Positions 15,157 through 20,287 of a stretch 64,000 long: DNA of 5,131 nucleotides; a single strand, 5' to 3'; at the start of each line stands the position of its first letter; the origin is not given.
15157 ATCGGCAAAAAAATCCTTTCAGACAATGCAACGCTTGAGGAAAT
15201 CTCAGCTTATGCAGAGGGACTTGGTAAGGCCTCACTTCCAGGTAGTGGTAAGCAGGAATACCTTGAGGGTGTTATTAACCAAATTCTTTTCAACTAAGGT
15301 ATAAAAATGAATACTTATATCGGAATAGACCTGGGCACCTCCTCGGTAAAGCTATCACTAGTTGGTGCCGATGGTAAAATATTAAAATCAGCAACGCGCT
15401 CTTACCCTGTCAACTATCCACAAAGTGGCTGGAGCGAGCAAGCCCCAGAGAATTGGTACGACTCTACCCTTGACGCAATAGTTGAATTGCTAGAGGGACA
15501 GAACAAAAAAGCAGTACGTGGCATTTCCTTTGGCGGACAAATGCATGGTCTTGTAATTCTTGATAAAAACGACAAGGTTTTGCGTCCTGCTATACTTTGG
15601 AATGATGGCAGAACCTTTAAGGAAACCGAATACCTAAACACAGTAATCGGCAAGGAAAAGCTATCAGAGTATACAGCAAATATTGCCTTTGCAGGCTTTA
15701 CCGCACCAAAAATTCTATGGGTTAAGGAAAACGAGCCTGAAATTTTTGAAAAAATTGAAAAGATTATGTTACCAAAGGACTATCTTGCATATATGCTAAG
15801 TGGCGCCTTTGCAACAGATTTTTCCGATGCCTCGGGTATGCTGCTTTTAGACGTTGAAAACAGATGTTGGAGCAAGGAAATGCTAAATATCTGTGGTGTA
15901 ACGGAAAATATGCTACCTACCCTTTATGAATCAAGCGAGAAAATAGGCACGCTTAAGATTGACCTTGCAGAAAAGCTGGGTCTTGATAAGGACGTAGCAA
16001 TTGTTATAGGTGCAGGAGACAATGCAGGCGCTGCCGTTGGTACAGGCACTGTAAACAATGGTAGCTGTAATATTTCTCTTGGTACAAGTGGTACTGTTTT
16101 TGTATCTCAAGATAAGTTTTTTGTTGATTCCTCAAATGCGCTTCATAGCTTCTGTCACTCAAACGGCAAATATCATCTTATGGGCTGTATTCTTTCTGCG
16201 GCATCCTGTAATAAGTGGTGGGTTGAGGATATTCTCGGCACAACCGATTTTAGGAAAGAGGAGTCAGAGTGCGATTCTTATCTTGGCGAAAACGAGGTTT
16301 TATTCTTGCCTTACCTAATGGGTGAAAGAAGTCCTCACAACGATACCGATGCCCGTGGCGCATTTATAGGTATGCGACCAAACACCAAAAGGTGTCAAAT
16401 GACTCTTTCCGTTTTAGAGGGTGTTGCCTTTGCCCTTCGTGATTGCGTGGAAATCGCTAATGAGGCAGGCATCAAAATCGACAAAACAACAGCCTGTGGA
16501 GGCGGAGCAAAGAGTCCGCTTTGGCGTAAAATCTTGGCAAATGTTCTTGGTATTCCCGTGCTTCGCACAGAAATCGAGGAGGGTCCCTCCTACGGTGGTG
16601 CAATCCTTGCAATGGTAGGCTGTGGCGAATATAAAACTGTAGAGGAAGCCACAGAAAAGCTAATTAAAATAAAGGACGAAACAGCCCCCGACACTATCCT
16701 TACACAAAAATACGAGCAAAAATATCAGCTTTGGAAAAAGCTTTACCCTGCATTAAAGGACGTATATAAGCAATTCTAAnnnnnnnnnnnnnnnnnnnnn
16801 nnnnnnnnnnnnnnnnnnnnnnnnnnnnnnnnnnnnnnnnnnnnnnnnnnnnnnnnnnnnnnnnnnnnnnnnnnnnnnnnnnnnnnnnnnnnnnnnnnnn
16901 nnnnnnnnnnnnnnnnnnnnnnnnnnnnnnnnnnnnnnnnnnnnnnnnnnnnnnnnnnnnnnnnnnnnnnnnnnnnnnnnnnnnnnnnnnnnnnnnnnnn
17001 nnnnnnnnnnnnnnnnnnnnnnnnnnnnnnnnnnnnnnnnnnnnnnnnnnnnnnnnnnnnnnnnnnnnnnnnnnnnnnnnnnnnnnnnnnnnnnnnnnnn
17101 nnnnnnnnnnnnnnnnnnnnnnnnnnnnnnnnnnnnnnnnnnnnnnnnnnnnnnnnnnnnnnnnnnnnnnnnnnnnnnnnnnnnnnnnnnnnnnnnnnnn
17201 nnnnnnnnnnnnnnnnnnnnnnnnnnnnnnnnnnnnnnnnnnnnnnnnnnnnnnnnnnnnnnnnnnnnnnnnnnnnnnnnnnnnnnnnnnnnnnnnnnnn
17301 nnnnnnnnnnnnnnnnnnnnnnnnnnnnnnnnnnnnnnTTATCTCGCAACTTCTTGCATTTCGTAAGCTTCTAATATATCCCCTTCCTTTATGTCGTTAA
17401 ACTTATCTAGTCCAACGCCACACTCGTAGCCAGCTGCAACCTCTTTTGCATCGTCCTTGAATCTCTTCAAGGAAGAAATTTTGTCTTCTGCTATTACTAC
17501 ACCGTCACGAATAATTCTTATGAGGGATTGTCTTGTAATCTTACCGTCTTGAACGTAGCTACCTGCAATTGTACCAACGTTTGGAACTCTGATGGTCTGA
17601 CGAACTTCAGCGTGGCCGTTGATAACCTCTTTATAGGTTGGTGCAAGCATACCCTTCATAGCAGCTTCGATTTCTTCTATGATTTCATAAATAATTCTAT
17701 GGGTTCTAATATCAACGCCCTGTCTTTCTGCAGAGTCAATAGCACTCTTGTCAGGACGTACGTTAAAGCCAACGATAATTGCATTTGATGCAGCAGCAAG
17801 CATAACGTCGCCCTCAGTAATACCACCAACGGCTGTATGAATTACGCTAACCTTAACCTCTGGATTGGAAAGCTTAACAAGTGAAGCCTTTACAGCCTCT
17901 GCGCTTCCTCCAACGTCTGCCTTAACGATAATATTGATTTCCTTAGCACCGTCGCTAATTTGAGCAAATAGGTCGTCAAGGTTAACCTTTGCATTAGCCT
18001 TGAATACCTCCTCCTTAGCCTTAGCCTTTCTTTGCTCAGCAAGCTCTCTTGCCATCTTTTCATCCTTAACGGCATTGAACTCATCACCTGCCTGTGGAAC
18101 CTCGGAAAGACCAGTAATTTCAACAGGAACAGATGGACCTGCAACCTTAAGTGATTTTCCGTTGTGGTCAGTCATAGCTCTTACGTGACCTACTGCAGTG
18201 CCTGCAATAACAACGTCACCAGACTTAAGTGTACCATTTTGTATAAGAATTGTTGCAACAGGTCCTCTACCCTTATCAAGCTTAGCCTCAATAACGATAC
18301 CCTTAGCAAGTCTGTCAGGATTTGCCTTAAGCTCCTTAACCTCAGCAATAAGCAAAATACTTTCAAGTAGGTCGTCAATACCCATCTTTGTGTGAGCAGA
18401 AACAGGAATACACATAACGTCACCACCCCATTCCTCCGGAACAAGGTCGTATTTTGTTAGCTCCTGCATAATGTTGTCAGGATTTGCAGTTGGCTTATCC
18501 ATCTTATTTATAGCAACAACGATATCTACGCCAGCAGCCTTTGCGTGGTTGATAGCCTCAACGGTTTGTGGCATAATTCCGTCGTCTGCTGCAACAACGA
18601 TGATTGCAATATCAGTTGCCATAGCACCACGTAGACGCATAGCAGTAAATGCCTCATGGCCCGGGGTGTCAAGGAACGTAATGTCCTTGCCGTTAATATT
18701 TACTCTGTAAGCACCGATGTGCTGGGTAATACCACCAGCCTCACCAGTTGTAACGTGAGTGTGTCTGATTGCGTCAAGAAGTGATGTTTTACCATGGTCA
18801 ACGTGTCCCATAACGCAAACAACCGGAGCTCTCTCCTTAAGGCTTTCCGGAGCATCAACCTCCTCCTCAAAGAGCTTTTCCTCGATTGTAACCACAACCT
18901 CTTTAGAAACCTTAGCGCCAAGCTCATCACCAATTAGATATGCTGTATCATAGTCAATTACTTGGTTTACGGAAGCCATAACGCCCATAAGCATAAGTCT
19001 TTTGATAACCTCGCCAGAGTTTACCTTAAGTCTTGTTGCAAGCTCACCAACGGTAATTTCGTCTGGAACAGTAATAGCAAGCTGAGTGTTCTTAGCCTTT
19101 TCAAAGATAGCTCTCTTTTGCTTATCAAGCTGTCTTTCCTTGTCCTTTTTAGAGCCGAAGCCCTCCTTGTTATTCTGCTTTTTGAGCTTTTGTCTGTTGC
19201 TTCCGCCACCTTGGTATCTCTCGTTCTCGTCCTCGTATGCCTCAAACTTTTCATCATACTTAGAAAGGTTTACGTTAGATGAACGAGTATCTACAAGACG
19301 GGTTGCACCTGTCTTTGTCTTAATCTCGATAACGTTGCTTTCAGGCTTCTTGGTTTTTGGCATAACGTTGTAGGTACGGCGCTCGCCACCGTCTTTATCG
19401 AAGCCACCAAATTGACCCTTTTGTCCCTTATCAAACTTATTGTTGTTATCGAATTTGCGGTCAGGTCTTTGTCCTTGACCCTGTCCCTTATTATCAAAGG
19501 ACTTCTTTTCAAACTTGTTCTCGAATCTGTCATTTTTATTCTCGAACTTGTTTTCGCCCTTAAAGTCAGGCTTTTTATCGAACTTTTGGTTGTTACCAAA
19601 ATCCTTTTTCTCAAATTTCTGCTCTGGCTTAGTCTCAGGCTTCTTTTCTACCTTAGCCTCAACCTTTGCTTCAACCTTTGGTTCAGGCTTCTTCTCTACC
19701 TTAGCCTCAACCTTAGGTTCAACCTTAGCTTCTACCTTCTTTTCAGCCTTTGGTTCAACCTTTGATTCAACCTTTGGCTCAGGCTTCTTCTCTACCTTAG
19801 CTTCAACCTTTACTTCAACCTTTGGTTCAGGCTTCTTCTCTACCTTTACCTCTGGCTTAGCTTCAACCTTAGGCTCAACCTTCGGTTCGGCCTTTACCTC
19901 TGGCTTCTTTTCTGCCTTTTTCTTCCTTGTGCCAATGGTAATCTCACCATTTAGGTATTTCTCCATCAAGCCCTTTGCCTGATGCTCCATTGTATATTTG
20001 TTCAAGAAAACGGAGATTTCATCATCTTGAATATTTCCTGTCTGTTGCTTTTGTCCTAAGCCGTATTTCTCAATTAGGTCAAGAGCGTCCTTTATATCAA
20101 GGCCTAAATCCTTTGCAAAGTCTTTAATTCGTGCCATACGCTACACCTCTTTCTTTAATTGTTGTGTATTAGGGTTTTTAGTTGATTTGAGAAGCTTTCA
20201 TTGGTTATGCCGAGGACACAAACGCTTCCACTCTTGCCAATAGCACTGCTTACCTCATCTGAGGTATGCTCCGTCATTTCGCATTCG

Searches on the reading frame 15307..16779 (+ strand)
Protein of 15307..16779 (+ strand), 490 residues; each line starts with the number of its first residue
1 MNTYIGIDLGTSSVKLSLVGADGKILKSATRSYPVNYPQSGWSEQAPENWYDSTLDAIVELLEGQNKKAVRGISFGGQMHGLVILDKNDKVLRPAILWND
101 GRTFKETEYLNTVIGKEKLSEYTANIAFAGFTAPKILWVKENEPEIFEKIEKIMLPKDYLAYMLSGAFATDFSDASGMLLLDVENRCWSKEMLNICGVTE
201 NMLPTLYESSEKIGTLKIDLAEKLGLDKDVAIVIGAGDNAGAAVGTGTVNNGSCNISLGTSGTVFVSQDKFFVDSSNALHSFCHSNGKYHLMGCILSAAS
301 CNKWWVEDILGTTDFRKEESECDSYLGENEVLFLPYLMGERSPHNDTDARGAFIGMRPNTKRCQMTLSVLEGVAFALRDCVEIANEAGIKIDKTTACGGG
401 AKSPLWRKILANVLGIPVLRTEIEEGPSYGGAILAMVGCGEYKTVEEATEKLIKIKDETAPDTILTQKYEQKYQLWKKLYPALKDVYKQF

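Call 10: search_protein_families(library=pfam, proteins=[window:15307-16779:+])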
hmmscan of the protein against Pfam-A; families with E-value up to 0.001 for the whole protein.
window:15307-16779:+ (490 aa): 2 families
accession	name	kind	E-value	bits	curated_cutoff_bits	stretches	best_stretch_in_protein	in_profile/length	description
PF00370.27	FGGY_N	-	1.6e-75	254.3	28.8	1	4-245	2-245/245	FGGY family of carbohydrate kinases, N-terminal domain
PF02782.22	FGGY_C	-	4.3e-36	125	27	1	255-438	2-197/198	FGGY family of carbohydrate kinases, C-terminal domain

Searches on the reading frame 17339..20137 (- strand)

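Call 10: search_protein_families(library=pfam, proteins=[window:17339-20137:-])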
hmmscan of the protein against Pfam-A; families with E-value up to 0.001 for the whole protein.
window:17339-20137:- (932 aa): 8 families
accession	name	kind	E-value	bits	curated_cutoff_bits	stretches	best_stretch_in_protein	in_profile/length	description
PF11987.13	IF-2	-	9e-42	142.1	27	1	712-824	4-117/117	Translation-initiation factor 2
PF00009.33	GTP_EFTU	-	3.2e-36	125.1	26.5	1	437-595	3-183/188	Elongation factor Tu GTP binding domain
PF22042.2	EF-G_D2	-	3.6e-30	104.4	27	1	611-689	2-83/84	Elongation factor G domain 2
PF04760.21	IF2_N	-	2e-17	63.1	25.3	1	358-408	1-52/53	Translation initiation factor IF-2, N-terminal region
PF01926.29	MMR_HSR1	-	1.6e-11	44.8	21.9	1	440-545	2-113/113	50S ribosome-binding GTPase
PF03144.31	GTP_EFTU_D2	-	1e-07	32.7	30.3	1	855-922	1-72/73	Elongation factor Tu domain 2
PF02421.24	FeoB_N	-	1.9e-07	31.2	27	1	440-594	3-156/156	Ferrous iron transport protein B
PF09439.16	SRPRB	-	3.9e-05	23.5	25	1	436-559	2-132/178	Signal recognition particle receptor beta subunit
